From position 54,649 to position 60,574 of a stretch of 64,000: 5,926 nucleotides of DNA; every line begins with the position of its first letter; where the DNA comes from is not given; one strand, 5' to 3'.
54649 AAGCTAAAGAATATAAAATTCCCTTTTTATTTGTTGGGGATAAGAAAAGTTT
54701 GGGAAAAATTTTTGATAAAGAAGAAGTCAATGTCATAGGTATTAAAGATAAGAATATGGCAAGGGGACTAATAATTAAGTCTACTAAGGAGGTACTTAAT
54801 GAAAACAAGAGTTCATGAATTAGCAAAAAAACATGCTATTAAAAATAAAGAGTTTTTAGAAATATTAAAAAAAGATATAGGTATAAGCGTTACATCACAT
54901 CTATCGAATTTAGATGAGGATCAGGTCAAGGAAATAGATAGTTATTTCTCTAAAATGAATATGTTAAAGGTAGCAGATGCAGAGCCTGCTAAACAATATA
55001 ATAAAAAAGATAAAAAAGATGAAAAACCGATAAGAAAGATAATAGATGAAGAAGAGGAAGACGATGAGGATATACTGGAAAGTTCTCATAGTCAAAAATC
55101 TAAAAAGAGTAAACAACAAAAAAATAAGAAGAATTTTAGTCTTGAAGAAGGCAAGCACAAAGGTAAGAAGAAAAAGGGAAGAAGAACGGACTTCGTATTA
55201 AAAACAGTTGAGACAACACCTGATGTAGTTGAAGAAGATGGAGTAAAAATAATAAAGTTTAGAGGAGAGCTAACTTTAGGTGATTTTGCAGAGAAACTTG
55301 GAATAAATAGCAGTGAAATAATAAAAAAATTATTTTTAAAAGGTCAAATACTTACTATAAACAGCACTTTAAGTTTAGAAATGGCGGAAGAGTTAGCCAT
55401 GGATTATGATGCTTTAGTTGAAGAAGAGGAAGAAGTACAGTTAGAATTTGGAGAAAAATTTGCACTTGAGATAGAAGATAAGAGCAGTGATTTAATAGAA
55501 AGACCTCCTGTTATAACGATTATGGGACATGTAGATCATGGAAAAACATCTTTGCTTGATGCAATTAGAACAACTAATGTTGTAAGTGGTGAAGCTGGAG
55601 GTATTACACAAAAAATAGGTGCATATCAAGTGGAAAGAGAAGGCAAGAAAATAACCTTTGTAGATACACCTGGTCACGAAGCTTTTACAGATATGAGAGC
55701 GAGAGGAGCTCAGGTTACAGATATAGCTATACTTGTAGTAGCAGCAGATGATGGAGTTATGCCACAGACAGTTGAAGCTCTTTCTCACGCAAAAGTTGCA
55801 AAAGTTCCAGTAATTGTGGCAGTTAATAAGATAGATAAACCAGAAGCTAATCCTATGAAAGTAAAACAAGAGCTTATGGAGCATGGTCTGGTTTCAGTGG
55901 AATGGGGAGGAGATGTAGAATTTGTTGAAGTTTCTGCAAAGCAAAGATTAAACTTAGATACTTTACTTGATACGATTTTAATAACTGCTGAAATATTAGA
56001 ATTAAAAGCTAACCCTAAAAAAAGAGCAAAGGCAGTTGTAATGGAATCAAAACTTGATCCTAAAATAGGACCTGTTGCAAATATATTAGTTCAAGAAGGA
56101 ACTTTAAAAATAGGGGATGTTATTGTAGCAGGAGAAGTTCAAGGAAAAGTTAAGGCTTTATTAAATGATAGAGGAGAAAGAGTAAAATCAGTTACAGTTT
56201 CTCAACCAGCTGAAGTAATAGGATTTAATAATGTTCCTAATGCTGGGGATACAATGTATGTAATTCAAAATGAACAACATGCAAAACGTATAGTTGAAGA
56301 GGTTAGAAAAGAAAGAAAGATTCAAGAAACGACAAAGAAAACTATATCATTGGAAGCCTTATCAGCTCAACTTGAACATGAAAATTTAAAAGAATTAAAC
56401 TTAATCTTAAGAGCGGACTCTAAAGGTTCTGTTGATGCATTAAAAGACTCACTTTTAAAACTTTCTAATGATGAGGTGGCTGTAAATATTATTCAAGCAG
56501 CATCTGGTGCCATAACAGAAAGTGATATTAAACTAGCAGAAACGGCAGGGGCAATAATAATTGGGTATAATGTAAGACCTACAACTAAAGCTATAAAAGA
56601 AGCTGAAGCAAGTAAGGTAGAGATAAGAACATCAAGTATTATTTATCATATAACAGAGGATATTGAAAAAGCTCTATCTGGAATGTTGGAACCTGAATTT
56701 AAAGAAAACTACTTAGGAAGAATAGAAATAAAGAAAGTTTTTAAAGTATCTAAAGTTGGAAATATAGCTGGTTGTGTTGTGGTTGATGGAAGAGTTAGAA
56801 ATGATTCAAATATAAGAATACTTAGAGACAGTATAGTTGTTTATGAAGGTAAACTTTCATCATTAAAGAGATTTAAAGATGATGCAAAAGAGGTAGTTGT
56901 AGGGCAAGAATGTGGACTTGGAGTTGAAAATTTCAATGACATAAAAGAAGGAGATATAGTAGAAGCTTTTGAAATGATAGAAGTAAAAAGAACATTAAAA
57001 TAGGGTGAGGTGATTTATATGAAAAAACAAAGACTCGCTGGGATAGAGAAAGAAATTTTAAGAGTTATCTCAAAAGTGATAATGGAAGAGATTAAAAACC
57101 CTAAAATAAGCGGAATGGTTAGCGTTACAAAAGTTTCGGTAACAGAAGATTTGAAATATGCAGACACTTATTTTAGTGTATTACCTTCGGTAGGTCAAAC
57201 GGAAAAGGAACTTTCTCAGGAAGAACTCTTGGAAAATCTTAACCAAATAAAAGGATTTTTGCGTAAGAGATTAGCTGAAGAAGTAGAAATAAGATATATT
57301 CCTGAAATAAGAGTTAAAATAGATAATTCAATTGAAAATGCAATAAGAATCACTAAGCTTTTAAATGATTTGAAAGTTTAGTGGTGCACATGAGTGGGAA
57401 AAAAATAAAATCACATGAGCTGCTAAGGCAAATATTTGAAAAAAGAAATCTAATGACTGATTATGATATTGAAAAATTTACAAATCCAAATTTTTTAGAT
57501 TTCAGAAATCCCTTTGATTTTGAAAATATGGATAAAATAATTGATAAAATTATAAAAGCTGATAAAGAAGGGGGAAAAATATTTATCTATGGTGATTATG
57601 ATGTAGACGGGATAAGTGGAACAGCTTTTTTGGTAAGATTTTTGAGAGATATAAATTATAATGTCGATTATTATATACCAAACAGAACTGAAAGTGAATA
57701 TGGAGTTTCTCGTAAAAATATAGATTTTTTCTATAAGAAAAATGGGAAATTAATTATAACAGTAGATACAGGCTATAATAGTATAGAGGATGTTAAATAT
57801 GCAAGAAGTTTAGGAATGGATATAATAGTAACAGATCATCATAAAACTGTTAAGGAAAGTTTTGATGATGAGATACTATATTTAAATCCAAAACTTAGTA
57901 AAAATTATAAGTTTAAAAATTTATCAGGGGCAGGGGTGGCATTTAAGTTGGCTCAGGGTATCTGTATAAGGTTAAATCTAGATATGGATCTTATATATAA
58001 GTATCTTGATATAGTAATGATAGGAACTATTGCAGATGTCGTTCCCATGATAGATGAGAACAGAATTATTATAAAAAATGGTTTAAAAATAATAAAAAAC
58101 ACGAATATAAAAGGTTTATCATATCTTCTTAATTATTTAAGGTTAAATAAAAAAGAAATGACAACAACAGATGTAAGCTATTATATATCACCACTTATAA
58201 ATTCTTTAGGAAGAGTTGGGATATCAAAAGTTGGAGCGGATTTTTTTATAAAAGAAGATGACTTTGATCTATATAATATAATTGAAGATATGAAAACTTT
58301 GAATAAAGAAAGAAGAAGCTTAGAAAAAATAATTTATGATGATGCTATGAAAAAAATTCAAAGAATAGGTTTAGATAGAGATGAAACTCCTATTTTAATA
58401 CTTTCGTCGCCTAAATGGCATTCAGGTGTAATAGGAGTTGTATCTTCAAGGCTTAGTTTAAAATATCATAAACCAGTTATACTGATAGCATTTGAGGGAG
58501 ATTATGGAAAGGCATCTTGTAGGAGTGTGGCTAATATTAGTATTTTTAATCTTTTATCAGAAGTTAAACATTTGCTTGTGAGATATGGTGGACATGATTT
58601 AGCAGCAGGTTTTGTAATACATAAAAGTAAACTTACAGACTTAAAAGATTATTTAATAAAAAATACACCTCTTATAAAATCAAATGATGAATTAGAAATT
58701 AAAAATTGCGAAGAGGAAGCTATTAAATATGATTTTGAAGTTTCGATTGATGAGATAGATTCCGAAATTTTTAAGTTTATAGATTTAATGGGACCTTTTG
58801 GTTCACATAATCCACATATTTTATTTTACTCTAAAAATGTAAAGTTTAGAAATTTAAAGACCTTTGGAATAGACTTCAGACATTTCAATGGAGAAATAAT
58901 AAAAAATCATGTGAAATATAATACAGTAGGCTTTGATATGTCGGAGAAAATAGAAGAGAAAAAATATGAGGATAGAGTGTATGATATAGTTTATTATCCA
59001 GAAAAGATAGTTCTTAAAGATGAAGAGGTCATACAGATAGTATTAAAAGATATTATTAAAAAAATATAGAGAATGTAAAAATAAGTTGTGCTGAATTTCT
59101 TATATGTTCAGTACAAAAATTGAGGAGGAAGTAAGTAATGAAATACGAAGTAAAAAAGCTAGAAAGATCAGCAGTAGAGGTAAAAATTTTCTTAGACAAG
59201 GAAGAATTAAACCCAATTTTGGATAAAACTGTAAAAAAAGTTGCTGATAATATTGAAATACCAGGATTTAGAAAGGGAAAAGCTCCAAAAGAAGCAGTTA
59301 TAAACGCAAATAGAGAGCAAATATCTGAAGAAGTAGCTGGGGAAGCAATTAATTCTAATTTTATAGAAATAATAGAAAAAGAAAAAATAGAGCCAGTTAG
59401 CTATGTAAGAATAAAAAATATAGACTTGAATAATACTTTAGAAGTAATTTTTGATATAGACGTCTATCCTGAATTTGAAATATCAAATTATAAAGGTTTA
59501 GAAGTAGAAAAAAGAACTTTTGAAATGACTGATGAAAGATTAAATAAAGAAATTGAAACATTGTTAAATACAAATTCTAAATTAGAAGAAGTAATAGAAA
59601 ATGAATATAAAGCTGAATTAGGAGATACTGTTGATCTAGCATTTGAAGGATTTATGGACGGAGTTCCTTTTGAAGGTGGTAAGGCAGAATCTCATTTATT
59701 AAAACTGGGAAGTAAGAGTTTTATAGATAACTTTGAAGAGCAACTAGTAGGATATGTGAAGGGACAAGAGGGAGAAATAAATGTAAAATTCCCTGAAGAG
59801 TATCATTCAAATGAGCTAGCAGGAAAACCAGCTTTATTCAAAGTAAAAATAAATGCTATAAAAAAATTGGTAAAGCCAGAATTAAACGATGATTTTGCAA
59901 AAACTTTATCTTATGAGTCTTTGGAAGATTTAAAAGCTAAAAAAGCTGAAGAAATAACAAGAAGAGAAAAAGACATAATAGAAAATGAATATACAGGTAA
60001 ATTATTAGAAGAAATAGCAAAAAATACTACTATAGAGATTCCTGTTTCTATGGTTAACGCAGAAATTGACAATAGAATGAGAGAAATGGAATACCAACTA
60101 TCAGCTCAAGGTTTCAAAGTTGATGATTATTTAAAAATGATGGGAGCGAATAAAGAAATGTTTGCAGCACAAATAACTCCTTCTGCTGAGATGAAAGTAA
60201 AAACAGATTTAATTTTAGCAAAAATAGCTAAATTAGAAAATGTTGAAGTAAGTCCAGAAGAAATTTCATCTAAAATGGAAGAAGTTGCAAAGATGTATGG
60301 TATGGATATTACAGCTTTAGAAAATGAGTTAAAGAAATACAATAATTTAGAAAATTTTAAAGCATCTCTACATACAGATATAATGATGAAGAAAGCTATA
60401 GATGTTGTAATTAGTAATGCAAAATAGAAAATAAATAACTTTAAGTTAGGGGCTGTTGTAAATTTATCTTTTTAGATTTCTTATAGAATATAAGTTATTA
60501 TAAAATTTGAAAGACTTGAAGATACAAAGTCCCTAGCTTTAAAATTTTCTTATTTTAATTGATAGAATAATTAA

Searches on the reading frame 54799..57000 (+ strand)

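Call 53: search_protein_families(library=pfam, proteins=[window:54799-57000:+], max_evalue=0.0001)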
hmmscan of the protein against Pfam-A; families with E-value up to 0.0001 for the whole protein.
window:54799-57000:+ (734 aa): 8 families
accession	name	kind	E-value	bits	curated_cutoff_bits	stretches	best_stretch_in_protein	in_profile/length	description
PF00009.33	GTP_EFTU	-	3.5e-37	128.2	26.5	1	238-394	5-183/188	Elongation factor Tu GTP binding domain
PF11987.13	IF-2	-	1.8e-36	125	27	1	509-623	3-117/117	Translation-initiation factor 2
PF04760.21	IF2_N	-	6.5e-25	87.1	25.3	2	2-50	3-50/53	Translation initiation factor IF-2, N-terminal region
PF22042.2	EF-G_D2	-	4.7e-22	78.3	27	1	410-488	2-83/84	Elongation factor G domain 2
PF01926.29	MMR_HSR1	-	4.3e-11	43.4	21.9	1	239-344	2-113/113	50S ribosome-binding GTPase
PF00071.28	Ras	-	3.3e-07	30.5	21.6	1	240-394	3-157/162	Ras family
PF03144.31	GTP_EFTU_D2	-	3.7e-07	30.9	30.3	1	654-721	1-72/73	Elongation factor Tu domain 2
PF02421.24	FeoB_N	-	1.4e-06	28.4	27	1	239-392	3-155/156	Ferrous iron transport protein B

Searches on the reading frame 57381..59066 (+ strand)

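Call 53: search_protein_families(library=pfam, proteins=[window:57381-59066:+], max_evalue=0.0001)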
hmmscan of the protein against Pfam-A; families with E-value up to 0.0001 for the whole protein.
window:57381-59066:+ (562 aa): 3 families
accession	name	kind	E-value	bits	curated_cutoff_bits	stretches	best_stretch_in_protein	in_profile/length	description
PF01368.27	DHH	-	3.8e-27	95.5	28.1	1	66-216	1-125/125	DHH family, N-terminal domain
PF17768.7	RecJ_OB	-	2e-17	63.7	27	1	450-557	1-107/107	RecJ OB domain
PF02272.25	DHHA1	-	6e-12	46.4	25.9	1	337-425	3-96/102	DHHA1 domain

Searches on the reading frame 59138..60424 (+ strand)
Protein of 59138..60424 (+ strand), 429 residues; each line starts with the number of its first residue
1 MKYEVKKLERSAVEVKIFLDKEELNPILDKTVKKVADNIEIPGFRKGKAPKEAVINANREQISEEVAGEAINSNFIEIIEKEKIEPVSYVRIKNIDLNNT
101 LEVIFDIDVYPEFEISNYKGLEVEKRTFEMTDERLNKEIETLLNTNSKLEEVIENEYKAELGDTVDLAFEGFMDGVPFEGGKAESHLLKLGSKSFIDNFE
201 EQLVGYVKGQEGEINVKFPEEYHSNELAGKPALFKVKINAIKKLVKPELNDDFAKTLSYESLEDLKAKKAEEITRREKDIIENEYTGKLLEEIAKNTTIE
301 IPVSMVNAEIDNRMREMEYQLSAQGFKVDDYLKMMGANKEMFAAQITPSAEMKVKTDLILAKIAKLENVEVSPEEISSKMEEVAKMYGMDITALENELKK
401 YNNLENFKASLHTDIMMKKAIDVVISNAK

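Call 53: search_protein_families(library=pfam, proteins=[window:59138-60424:+], max_evalue=0.0001)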
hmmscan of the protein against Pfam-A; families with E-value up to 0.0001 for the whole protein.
window:59138-60424:+ (429 aa): 3 families
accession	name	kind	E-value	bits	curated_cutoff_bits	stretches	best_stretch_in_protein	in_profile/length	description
PF05698.19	Trigger_C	-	5.4e-38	131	22.7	1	261-425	1-161/162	Bacterial trigger factor protein (TF) C-terminus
PF05697.18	Trigger_N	-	3.3e-34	118.7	22.2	1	1-142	1-144/144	Bacterial trigger factor protein (TF)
PF00254.34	FKBP_C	-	1.5e-14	54.5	21.1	1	158-238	4-93/94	FKBP-type peptidyl-prolyl cis-trans isomerase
